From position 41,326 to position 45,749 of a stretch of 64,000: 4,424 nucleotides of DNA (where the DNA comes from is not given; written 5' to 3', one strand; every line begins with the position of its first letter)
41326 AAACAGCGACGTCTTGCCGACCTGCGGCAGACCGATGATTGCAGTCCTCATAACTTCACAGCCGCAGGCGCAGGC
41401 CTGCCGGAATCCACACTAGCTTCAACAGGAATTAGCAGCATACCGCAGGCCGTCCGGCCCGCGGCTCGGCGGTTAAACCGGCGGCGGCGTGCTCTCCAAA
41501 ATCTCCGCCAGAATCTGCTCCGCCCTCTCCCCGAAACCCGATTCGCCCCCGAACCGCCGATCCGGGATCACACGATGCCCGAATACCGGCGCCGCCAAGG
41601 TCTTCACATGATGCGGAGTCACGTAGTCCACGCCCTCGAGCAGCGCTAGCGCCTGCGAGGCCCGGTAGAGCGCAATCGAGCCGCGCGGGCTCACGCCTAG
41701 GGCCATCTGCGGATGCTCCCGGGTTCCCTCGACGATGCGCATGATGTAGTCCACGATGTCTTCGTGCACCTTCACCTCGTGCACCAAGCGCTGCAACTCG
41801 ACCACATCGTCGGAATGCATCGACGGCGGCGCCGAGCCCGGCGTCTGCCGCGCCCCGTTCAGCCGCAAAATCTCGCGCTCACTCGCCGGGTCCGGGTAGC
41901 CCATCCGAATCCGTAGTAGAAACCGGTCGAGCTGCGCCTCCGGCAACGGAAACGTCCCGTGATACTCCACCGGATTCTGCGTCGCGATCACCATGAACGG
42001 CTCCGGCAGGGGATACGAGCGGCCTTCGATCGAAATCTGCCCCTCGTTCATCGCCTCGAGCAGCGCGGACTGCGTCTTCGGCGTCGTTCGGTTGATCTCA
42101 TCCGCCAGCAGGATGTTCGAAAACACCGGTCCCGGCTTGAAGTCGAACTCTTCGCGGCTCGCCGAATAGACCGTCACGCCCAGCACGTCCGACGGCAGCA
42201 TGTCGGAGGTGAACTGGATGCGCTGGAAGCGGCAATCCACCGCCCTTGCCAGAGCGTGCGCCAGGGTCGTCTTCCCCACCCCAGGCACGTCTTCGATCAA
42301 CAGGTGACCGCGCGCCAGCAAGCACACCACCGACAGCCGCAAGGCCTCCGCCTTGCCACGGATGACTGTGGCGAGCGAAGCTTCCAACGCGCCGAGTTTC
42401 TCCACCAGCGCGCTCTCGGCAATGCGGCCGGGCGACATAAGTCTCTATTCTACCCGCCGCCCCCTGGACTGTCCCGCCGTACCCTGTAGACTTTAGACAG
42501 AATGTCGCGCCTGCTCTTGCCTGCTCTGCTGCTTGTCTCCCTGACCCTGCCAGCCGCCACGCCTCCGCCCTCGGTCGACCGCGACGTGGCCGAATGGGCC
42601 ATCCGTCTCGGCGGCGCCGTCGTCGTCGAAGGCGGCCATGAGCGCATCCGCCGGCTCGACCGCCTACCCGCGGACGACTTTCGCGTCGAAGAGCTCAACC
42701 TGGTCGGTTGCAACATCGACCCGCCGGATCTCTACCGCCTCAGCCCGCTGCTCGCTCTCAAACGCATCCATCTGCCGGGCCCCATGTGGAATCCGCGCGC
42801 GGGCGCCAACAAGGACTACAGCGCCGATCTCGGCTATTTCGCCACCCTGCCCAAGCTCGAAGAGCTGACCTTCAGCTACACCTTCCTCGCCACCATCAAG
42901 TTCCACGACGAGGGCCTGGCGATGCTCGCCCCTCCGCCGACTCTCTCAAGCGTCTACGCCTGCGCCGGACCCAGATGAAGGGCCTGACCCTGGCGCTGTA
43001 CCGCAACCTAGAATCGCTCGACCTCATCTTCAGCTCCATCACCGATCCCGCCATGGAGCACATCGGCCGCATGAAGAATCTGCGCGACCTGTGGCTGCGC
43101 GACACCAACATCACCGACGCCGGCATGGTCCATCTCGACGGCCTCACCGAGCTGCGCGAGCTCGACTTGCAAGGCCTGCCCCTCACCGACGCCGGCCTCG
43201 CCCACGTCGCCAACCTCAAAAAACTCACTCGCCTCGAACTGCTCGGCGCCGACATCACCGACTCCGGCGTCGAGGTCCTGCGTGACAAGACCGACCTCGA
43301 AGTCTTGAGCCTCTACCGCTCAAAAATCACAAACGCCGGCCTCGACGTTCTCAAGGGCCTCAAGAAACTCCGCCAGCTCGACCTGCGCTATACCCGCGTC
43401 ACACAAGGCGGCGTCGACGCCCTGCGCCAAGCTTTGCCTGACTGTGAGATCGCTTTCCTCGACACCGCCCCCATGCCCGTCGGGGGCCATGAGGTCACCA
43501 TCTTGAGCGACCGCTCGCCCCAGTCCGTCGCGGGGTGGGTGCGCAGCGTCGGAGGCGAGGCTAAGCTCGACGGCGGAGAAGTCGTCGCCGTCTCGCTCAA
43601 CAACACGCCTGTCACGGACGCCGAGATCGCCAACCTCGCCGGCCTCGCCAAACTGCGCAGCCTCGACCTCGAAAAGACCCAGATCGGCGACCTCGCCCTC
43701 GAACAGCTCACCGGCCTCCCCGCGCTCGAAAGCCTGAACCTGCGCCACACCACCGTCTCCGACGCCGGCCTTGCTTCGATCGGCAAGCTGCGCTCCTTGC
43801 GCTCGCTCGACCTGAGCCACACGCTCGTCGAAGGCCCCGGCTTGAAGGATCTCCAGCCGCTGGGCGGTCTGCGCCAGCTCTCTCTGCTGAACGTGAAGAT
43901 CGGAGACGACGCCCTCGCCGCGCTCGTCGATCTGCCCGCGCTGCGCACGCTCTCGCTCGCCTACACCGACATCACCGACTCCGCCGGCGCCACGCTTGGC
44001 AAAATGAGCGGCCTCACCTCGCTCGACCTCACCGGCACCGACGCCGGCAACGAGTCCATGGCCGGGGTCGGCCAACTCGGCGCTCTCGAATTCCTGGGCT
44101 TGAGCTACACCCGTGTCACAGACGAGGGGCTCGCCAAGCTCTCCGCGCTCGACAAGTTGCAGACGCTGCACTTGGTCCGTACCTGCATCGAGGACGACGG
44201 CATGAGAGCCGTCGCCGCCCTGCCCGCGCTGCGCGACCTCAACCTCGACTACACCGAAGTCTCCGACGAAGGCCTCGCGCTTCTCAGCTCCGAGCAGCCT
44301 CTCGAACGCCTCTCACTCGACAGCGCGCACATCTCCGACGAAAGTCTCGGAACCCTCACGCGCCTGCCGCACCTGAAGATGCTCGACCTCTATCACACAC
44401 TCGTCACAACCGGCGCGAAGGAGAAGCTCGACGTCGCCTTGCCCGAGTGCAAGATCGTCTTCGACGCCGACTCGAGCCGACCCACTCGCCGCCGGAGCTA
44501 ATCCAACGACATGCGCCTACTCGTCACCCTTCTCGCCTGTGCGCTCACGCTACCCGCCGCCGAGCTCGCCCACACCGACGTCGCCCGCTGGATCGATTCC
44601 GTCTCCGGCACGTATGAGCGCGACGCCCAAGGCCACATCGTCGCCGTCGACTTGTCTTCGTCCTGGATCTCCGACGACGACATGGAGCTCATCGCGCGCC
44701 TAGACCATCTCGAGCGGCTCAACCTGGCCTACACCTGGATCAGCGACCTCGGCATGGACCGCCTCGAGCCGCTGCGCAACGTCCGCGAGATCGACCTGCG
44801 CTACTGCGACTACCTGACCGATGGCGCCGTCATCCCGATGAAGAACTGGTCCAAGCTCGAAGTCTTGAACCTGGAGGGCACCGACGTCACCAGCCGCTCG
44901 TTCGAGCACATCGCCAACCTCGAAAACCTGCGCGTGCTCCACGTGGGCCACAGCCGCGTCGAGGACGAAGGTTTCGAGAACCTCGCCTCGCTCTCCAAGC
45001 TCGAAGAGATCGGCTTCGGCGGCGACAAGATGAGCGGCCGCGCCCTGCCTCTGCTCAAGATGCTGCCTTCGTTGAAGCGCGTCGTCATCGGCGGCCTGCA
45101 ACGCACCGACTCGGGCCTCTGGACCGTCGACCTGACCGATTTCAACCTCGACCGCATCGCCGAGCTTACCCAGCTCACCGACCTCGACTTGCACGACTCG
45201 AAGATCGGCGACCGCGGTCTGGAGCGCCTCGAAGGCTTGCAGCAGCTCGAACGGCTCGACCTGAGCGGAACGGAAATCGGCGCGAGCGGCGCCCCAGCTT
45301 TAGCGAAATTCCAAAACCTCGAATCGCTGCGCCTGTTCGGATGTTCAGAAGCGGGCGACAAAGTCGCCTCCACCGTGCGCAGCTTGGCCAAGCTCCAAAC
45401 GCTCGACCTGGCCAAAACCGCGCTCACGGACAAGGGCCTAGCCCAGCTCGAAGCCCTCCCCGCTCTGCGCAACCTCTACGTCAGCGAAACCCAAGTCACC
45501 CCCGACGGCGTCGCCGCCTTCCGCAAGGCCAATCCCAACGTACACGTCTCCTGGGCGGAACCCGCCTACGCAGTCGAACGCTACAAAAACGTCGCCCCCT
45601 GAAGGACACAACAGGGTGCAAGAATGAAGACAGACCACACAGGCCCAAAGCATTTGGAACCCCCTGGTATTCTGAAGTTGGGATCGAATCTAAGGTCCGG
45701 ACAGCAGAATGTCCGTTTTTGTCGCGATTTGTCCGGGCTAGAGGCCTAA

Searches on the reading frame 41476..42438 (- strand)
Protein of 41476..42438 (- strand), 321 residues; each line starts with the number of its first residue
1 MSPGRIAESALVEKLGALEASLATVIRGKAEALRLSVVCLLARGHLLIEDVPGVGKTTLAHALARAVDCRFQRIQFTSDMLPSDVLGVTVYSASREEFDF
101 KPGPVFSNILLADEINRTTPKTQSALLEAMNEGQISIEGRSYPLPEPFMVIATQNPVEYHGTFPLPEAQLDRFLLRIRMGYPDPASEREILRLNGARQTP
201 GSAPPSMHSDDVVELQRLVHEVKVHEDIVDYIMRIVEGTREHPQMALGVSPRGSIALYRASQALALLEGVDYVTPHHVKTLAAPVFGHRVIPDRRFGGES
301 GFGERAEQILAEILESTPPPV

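Call 67: find_encoding_contigs(protein=window:41476-42438:-, flank=10000, max_places=6)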
Protein window:41476-42438:- (321 aa): 1 contig read that carries it; 1 place shown.
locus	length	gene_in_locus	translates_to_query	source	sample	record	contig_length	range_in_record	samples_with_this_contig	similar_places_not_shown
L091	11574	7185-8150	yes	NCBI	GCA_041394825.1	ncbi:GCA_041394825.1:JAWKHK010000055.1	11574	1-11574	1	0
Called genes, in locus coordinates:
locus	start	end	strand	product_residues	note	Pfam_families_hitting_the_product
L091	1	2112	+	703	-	PF01464:SLT, PF23446:LysM1_NFP_LYK (faint), PF10668:Phage_terminase (faint), PF00376:MerR (faint), PF01527:HTH_Tnp_1 (faint), PF01476:LysM, PF01476:LysM, PF01476:LysM, +12 more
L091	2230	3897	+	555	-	PF20613:HipA_2, PF11236:DUF3037 (weak)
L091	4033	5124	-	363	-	-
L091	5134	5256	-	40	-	-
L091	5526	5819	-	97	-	-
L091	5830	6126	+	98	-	-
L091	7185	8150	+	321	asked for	PF20030:bpMoxR (weak), PF00004:AAA (weak), PF07726:AAA_3, PF07728:AAA_5, PF17863:AAA_lid_2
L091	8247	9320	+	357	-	PF06071:YchF-GTPase_C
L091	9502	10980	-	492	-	PF05598:DUF772, PF01609:DDE_Tnp_1, PF13751:DDE_Tnp_1_6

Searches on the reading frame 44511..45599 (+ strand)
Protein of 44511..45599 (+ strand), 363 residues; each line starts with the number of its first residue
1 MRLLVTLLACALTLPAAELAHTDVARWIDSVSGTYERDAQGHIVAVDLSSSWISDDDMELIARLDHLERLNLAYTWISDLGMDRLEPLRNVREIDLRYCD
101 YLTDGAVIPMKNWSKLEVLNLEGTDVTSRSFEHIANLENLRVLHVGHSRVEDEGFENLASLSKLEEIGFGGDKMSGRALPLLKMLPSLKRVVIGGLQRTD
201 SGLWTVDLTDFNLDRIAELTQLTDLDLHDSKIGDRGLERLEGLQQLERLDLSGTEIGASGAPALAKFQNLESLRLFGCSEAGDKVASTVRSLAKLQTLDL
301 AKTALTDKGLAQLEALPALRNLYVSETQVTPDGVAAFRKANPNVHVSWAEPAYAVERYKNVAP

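Call 68: find_encoding_contigs(protein=window:44511-45599:+, flank=6000, max_places=6)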
Protein window:44511-45599:+ (363 aa): 1 contig read that carries it; 1 place shown.
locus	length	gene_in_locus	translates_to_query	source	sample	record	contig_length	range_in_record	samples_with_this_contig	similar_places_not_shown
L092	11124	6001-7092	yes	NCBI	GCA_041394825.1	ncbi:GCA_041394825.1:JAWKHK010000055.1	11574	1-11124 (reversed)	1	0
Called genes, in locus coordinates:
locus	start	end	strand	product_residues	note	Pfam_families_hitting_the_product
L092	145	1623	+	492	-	PF05598:DUF772, PF01609:DDE_Tnp_1, PF13751:DDE_Tnp_1_6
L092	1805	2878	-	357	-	PF06071:YchF-GTPase_C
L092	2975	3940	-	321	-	PF20030:bpMoxR (weak), PF00004:AAA (weak), PF07726:AAA_3, PF07728:AAA_5, PF17863:AAA_lid_2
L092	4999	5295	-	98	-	-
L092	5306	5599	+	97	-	-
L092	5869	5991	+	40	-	-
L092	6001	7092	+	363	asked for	-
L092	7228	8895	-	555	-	PF20613:HipA_2, PF11236:DUF3037 (weak)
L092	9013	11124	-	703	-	PF01464:SLT, PF23446:LysM1_NFP_LYK (faint), PF10668:Phage_terminase (faint), PF00376:MerR (faint), PF01527:HTH_Tnp_1 (faint), PF01476:LysM, PF01476:LysM, PF01476:LysM, +12 more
